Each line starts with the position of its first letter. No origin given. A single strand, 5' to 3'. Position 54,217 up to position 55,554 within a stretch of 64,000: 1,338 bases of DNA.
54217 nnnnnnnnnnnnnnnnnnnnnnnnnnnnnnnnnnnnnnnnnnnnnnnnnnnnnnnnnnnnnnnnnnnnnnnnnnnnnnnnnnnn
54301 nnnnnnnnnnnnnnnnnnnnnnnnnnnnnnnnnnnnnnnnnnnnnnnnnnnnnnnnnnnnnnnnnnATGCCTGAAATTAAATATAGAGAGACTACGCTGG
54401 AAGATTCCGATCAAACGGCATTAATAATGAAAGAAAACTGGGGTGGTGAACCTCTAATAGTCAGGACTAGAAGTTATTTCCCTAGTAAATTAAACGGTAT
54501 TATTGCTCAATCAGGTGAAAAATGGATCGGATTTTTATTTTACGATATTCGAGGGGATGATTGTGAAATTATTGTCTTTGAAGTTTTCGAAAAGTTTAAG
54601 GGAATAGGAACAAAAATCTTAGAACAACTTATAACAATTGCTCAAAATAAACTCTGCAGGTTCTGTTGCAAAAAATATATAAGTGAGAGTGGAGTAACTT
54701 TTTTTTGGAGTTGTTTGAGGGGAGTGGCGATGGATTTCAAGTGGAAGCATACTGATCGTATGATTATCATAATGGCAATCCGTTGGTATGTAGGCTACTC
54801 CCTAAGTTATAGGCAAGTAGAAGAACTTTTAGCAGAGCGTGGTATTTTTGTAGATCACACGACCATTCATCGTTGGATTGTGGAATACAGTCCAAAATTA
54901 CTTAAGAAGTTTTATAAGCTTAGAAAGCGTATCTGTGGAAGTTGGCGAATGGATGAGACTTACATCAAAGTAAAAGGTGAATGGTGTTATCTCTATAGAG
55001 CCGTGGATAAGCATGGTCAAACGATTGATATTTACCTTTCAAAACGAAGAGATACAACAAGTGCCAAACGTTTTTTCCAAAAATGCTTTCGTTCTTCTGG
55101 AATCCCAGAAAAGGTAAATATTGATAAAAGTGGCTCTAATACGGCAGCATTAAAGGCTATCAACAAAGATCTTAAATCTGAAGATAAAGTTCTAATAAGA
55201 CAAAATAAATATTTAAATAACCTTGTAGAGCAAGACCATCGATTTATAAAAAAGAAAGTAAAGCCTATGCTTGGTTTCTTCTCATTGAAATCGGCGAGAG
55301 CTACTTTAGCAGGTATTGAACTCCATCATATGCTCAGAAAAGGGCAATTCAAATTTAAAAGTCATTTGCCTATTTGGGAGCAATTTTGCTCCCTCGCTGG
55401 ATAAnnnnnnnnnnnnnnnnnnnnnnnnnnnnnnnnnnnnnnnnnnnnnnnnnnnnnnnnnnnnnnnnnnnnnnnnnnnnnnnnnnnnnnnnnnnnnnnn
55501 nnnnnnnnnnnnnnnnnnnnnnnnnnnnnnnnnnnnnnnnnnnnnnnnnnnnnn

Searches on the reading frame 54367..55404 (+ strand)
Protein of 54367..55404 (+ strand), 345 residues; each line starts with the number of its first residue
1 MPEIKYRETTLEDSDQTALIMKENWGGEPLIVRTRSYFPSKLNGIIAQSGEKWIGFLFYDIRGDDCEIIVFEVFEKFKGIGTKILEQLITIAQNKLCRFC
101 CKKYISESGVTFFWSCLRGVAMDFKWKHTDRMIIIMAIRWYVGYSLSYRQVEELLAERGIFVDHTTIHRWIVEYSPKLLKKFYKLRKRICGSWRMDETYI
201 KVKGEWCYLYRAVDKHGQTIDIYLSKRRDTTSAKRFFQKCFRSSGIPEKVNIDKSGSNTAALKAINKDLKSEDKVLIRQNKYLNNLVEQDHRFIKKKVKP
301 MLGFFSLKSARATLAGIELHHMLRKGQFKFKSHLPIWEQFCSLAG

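Call 20: search_protein_families(library=pfam, proteins=[window:54367-55404:+], max_evalue=0.001)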
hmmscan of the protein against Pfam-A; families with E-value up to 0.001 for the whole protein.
window:54367-55404:+ (345 aa): 3 families
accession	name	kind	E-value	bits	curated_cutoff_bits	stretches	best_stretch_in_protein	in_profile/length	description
PF13610.12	DDE_Tnp_IS240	-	9.4e-45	152.6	27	1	192-327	3-139/139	DDE domain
PF00665.32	rve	-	3.2e-08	34.2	32.6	1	192-256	7-76/102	Integrase core domain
PF03050.20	DDE_Tnp_IS66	-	0.00012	22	23.1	1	148-239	24-125/284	Transposase IS66 family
